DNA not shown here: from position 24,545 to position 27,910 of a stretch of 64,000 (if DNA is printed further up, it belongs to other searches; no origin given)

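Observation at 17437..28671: WYL-regulated five-gene operon: PLD-like/SNF2 helicase, 238-aa unknown, Type III Mod, Type III Res, 302-aa unknown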

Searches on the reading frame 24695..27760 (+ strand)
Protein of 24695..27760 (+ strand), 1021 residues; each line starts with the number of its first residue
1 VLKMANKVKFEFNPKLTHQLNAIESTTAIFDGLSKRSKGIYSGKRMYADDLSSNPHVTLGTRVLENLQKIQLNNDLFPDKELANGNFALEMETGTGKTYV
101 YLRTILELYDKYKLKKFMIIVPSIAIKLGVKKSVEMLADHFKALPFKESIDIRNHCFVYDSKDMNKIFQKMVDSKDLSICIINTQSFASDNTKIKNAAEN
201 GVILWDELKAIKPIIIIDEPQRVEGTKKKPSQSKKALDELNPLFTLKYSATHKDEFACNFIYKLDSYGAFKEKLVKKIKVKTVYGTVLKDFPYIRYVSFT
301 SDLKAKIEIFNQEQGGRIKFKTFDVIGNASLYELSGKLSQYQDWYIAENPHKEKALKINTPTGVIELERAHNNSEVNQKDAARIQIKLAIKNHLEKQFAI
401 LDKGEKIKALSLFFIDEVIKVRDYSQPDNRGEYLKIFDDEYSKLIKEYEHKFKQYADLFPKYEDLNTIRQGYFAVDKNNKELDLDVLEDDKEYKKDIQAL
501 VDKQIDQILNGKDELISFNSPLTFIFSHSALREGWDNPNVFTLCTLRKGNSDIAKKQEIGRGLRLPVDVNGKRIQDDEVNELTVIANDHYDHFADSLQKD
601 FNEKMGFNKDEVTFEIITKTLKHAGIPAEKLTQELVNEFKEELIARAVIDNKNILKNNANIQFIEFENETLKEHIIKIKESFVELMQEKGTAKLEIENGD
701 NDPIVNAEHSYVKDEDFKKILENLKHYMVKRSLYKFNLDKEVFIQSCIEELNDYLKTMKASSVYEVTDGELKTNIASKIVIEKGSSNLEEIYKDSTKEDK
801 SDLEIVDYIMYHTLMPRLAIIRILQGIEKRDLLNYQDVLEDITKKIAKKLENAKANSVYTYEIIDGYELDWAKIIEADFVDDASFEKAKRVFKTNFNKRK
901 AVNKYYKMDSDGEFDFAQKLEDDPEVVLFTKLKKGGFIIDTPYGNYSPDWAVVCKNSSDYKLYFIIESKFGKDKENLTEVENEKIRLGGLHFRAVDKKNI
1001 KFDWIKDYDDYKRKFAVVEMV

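Call 4: search_protein_families(library=pfam, proteins=[window:24695-27760:+], max_evalue=0.01)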
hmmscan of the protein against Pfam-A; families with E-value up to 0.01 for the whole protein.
window:24695-27760:+ (1021 aa): 3 families
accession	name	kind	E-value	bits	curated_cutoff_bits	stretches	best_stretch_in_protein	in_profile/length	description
PF19778.5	RE_endonuc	-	2.4e-22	79.2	23.4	1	900-1006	2-106/108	Endonuclease domain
PF04851.21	ResIII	-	3.4e-14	53.5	22.5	1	83-253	22-163/164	Type III restriction enzyme, res subunit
PF00270.35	DEAD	-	4.1e-10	40.1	26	1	84-253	14-161/167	DEAD/DEAH box helicase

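Call 5: search_protein_families(library=padloc, proteins=[window:24695-27760:+], max_evalue=0.001)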
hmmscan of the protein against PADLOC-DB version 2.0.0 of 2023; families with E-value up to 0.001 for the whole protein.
window:24695-27760:+ (1021 aa): 5 families
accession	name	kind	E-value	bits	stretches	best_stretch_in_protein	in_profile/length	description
PDLC03647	REase_III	-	2.3e-174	580.1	1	9-1011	2-982/989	Type III restriction enzyme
PDLC03649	REase_III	-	1.6e-76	256.1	1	9-1006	4-956/973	Type III restriction enzyme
PDLC03648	REase_III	-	1.7e-20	70.8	2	529-654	318-433/871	Type III restriction enzyme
PDLC03653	REase_III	-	5.6e-10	36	1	505-595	409-498/883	Type III restriction enzyme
PDLC03650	REase_III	-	3.6e-08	30.3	1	518-615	374-469/898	Type III restriction enzyme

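Call 6: search_protein_families(library=ncbifam, proteins=[window:24695-27760:+], max_evalue=0.001)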
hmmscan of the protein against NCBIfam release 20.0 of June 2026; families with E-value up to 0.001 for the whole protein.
window:24695-27760:+ (1021 aa): 2 families
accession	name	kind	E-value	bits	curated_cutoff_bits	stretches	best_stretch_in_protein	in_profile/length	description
NF012027.0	PRK15483.1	equivalog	8.2e-80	268.9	564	1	10-1007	3-969/986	type III restriction-modification system endonuclease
NF046055.1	restr_BPTD_3080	equivalog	2.9e-09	35.4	800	1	822-975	784-926/970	BPTD_3080 family restriction endonuclease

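Call 99: search_solved_structures(query=window:24704-27757:+, max_evalue=0.001)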
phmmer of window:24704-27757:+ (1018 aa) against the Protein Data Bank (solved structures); distinct sequences matched with E-value up to 0.001: 1.
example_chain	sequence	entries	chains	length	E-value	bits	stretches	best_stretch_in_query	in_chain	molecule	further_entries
4zcf_C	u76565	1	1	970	2.5e-47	165.1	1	48-640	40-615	Restriction endonuclease EcoP15I, restriction subunit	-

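Call 103: search_dna_similar(query=window:24704-27757:+, collection=plasmids, mode=protein, max_evalue=1e-20, max_rows=25)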
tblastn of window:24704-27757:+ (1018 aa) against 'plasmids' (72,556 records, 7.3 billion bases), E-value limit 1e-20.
Records with a match: 256; places in all: 258; records where one place covers at least 80% of the query: 136.
Best place of each record, by identity: <60% 256.
By first word of the organism name: Escherichia 58; Enterococcus 25; Klebsiella 22; Bacillus 18; Salmonella 18; Listeria 16; Acinetobacter 11; Lactococcus 9; Enterobacter 7; Vibrio 7; and 43 more.
By predicted mobility (MOB-suite, as given by PLSDB): non-mobilizable 161; mobilizable 60; conjugative 35.
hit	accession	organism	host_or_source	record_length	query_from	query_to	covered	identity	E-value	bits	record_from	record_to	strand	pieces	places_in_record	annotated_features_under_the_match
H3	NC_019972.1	Methanomethylovorans hollandica DSM 15978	-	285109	5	1013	99%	32.5%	4e-114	396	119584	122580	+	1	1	DEAD/DEAH box helicase family protein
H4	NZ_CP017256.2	Clostridium taeniosporum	microbial cells,Lake Mainaki silt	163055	45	1007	95%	32.9%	2e-99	352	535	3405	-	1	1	DEAD/DEAH box helicase family protein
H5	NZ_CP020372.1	Candidatus Thiodictyon syntrophicum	meromictic lake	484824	5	1013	99%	31.1%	7e-116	401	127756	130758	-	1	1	DEAD/DEAH box helicase family protein | virulence RhuM family protein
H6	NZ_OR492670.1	Acinetobacter gerneri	-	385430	4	995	97%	31.1%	8e-110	383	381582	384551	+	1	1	DEAD/DEAH box helicase family protein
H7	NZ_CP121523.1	Staphylococcus epidermidis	Homo sapiens,Driveline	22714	5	1006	98%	30.8%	2e-103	365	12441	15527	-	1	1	DEAD/DEAH box helicase family protein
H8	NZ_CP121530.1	Staphylococcus epidermidis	Homo sapiens,Forehead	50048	5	1006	98%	30.8%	2e-103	365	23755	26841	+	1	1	DEAD/DEAH box helicase family protein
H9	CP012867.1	Persicobacter sp. JZB09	cell culture,soil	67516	5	994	97%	31.0%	1e-100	356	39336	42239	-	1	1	record has no annotation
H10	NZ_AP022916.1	Bacillus cereus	-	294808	3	993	97%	30.9%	2e-94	337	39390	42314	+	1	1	DEAD/DEAH box helicase family protein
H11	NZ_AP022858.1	Bacillus cereus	-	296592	3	993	97%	30.9%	2e-94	337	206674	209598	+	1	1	DEAD/DEAH box helicase family protein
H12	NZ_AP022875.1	Bacillus cereus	-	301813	3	993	97%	30.9%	2e-94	337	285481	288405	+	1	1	DEAD/DEAH box helicase family protein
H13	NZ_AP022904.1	Bacillus cereus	-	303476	3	993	97%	30.9%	2e-94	337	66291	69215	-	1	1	DEAD/DEAH box helicase family protein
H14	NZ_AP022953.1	Bacillus cereus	-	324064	3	993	97%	30.9%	2e-94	337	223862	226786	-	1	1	DEAD/DEAH box helicase family protein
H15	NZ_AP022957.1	Bacillus cereus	-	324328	3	993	97%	30.9%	2e-94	337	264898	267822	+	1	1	DEAD/DEAH box helicase family protein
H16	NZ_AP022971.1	Bacillus cereus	-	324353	3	993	97%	30.9%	2e-94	337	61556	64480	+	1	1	DEAD/DEAH box helicase family protein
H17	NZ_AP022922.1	Bacillus cereus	-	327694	3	993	97%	30.9%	2e-94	337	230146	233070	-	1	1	DEAD/DEAH box helicase family protein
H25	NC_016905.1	Shewanella baltica OS678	-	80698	1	994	98%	30.6%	4e-102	360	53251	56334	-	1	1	DEAD/DEAH box helicase family protein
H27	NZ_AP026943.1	Citrobacter freundii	Mastacembelus,gut contents of ...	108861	4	1005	98%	30.3%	7e-103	363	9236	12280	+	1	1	DEAD/DEAH box helicase family protein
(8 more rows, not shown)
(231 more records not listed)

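Call 104: get_annotated_region(hit=H3, flank=8000)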
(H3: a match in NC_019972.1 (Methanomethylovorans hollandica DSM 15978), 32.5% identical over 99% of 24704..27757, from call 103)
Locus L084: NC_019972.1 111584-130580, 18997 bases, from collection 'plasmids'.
description: Methanomethylovorans hollandica DSM 15978 plasmid pMETHO01, complete sequence
organism: Methanomethylovorans hollandica DSM 15978 (NCBI taxid 867904)
taxonomy: Archaea; Euryarchaeota; Methanomicrobia; Methanosarcinales; Methanosarcinaceae; Methanomethylovorans; Methanomethylovorans hollandica; Methanomethylovorans hollandica DSM 15978
host: -; source: -; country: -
typing (MOB-suite, as given by PLSDB): non-mobilizable; replicon rep_cluster_57
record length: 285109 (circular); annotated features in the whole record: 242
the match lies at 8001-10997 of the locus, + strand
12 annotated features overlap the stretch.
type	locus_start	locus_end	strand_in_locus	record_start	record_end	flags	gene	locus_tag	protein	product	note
CDS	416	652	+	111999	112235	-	-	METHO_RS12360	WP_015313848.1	hypothetical protein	-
CDS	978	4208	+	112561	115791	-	-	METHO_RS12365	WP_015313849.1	helicase-related protein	-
CDS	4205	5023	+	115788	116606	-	-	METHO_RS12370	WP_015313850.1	DUF4391 domain-containing protein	-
CDS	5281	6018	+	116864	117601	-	-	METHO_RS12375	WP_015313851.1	hypothetical protein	-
CDS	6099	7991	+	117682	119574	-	-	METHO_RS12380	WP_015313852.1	site-specific DNA-methyltransferase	GO:0006306 - DNA methylation [Evidence IEA]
CDS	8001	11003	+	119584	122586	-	-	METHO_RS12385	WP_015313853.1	DEAD/DEAH box helicase family protein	-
CDS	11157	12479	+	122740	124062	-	-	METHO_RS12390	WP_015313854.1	restriction endonuclease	GO:0009307 - DNA restriction-modification system [Evidence IEA]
CDS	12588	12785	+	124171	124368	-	-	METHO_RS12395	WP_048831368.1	hypothetical protein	-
CDS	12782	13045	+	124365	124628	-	-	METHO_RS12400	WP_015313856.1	type II toxin-antitoxin system RelE/ParE family toxin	GO:0030541 - plasmid partitioning [Evidence IEA]; GO:0051290 - protein heterotetramerization [Evidence IEA]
CDS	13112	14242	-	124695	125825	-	-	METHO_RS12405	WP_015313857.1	hypothetical protein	-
CDS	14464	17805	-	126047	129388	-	-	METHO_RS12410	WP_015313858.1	molecular chaperone of HSP90 family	-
CDS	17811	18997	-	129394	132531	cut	-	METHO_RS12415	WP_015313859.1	helicase-related protein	-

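Call 105: get_annotated_region(hit=H7, flank=8000)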
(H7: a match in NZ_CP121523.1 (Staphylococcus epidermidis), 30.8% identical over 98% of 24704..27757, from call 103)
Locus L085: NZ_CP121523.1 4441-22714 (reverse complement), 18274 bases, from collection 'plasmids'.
description: Staphylococcus epidermidis strain 1DSE05 plasmid unnamed2, complete sequence
organism: Staphylococcus epidermidis (NCBI taxid 1282)
taxonomy: Bacteria; Bacillota; Bacilli; Bacillales; Staphylococcaceae; Staphylococcus; Staphylococcus epidermidis
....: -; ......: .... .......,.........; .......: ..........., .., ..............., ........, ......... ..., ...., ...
typing (MOB-suite, as given by PLSDB): non-mobilizable; replicon rep_cluster_1215
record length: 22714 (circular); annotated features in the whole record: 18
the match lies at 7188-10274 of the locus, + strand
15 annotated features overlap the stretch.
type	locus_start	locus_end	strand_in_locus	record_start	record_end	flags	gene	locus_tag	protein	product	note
CDS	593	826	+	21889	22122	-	-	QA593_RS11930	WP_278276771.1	MarR family transcriptional regulator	GO:0006355 - regulation of DNA-templated transcription [Evidence IEA]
CDS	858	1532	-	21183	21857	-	-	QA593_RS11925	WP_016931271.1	IS6 family transposase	-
CDS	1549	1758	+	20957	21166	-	-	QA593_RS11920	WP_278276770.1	hypothetical protein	-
CDS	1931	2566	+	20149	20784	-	-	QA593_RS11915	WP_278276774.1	IS6 family transposase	-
CDS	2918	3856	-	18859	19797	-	-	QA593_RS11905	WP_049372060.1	replication initiator protein A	-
CDS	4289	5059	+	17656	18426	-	-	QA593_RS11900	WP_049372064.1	DUF536 domain-containing protein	-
CDS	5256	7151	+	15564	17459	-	-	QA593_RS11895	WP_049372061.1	site-specific DNA-methyltransferase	GO:0006306 - DNA methylation [Evidence IEA]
CDS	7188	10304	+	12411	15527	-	-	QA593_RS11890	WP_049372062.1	DEAD/DEAH box helicase family protein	-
CDS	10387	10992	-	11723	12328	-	-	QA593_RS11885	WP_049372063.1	recombinase family protein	GO:0006310 - DNA recombination [Evidence IEA]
CDS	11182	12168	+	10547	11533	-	-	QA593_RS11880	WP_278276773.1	hypothetical protein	-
CDS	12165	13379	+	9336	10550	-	-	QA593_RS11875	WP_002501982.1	hypothetical protein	-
CDS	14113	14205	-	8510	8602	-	-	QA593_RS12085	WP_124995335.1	type I toxin-antitoxin system Fst family toxin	-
CDS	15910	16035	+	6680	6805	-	-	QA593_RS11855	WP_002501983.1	hypothetical protein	-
CDS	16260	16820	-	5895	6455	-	-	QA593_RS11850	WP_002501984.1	TIGR00730 family Rossman fold protein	-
CDS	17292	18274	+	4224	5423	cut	-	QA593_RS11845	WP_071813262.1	IS110-like element ISSep2 family transposase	GO:0006313 - DNA transposition [Evidence IEA]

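Call 106: get_annotated_region(hit=H10, flank=8000)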
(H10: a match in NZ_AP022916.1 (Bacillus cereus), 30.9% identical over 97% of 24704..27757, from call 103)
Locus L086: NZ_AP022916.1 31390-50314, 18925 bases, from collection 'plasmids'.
description: Bacillus cereus strain MRY14-0105 plasmid pMRY14-0105_1, complete sequence
organism: Bacillus cereus (NCBI taxid 1396)
taxonomy: Bacteria; Bacillota; Bacilli; Bacillales; Bacillaceae; Bacillus; Bacillus cereus
host: -; source: -; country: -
typing (MOB-suite, as given by PLSDB): non-mobilizable; replicon rep_cluster_125; mating-pair formation MPF_T
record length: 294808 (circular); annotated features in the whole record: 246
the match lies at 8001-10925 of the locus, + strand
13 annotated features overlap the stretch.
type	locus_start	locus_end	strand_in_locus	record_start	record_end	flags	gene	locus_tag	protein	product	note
CDS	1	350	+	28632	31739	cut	drmA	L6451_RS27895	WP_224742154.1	DISARM system helicase DrmA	-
CDS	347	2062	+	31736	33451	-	-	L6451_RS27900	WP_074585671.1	DUF1998 domain-containing protein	-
CDS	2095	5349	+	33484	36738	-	-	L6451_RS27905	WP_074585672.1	helicase-related protein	-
CDS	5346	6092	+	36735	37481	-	-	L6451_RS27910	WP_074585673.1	DUF4391 domain-containing protein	-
CDS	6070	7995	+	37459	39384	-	-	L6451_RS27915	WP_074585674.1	site-specific DNA-methyltransferase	GO:0006306 - DNA methylation [Evidence IEA]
CDS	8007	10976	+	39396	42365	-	-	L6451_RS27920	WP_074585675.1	DEAD/DEAH box helicase family protein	-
CDS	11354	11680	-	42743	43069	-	-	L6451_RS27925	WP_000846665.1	helix-turn-helix transcriptional regulator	-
CDS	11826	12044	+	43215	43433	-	-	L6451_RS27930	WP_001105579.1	helix-turn-helix transcriptional regulator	-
CDS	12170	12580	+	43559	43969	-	-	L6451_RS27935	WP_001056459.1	hypothetical protein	-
CDS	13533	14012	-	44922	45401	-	-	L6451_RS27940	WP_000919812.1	CPBP family intramembrane glutamic endopeptidase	GO:0071586 - CAAX-box protein processing [Evidence IEA]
CDS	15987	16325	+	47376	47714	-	-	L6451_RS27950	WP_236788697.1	hypothetical protein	-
CDS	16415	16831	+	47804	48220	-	-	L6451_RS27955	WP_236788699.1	hypothetical protein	-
CDS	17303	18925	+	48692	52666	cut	-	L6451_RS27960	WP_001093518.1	SIR2 family protein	-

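Call 107: get_annotated_region(hit=H25, flank=8000)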
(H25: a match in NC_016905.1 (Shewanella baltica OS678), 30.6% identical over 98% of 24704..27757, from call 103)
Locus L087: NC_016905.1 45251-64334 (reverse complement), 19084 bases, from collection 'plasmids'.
description: Shewanella baltica OS678 plasmid pSBAL67801, complete sequence
organism: Shewanella baltica OS678 (NCBI taxid 693973)
taxonomy: Bacteria; Pseudomonadota; Gammaproteobacteria; Alteromonadales; Shewanellaceae; Shewanella; Shewanella baltica; Shewanella baltica OS678
host: -; source: -; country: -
typing (MOB-suite, as given by PLSDB): conjugative; replicon rep_cluster_559; relaxase MOBF; mating-pair formation MPF_F
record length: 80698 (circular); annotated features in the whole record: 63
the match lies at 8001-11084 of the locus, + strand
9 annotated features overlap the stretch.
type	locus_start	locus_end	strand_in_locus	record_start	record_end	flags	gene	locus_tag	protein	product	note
CDS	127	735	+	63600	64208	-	-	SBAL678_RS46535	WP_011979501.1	recombinase family protein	-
CDS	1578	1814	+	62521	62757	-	-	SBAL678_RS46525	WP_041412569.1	hypothetical protein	-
CDS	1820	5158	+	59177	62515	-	-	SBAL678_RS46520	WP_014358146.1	helicase-related protein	-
CDS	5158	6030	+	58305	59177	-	-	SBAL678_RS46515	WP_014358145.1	DUF4391 domain-containing protein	-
CDS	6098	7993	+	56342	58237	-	-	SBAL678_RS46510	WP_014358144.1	site-specific DNA-methyltransferase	GO:0006306 - DNA methylation [Evidence IEA]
CDS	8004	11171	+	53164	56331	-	-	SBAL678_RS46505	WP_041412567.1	DEAD/DEAH box helicase family protein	-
CDS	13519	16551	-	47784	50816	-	-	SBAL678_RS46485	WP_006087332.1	Tn3 family transposase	-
CDS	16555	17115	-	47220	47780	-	-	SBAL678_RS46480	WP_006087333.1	recombinase family protein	GO:0006310 - DNA recombination [Evidence IEA]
CDS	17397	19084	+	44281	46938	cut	-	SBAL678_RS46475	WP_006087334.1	M66 family metalloprotease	-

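Call 109: get_annotated_region(hit=H5, flank=9000)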
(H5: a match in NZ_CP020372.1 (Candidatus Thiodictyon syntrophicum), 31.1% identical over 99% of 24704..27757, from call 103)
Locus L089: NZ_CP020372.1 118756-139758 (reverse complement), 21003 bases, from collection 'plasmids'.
description: Candidatus Thiodictyon syntrophicum strain Cad16T plasmid pTs485, complete sequence
organism: Candidatus Thiodictyon syntrophicum (NCBI taxid 1166950)
taxonomy: Bacteria; Pseudomonadota; Gammaproteobacteria; Chromatiales; Chromatiaceae; Thiodictyon; Candidatus Thiodictyon syntrophicum
host: -; source: meromictic lake; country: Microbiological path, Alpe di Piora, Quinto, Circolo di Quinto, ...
typing (MOB-suite, as given by PLSDB): non-mobilizable
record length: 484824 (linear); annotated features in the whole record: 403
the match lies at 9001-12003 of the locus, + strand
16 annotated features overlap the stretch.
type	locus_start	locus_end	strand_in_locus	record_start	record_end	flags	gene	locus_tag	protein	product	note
CDS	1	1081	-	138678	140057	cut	ppsR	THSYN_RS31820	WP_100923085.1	transcriptional regulator PpsR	GO:0010109 - regulation of photosynthesis [Evidence IEA]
CDS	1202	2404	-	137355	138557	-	-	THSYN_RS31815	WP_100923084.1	geranylgeranyl diphosphate reductase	GO:0030494 - bacteriochlorophyll biosynthetic process [Evidence IEA]; GO:0015995 - chlorophyll biosynthetic process ...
CDS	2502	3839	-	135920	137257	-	-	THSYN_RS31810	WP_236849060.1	BCD family MFS transporter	-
CDS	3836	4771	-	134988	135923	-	chlG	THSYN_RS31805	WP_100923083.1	chlorophyll synthase ChlG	-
CDS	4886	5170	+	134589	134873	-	-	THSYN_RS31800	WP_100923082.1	DUF1778 domain-containing protein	-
CDS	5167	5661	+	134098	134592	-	-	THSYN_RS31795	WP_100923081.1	GNAT family N-acetyltransferase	-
CDS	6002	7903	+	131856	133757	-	-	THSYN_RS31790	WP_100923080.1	site-specific DNA-methyltransferase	GO:0006306 - DNA methylation [Evidence IEA]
CDS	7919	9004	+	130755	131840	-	-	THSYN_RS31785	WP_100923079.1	virulence RhuM family protein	-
CDS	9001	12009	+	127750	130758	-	-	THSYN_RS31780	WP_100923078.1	DEAD/DEAH box helicase family protein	-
CDS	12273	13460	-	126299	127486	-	-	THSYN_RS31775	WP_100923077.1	DUF3322 domain-containing protein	-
CDS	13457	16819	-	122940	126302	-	-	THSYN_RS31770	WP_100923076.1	ATP-binding protein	-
CDS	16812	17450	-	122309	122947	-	-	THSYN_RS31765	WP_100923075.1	DUF4194 domain-containing protein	-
CDS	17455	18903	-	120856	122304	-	-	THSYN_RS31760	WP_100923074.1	DUF3375 domain-containing protein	-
CDS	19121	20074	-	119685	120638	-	-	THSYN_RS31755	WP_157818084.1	hypothetical protein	-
CDS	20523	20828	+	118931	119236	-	-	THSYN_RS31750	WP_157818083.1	hypothetical protein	-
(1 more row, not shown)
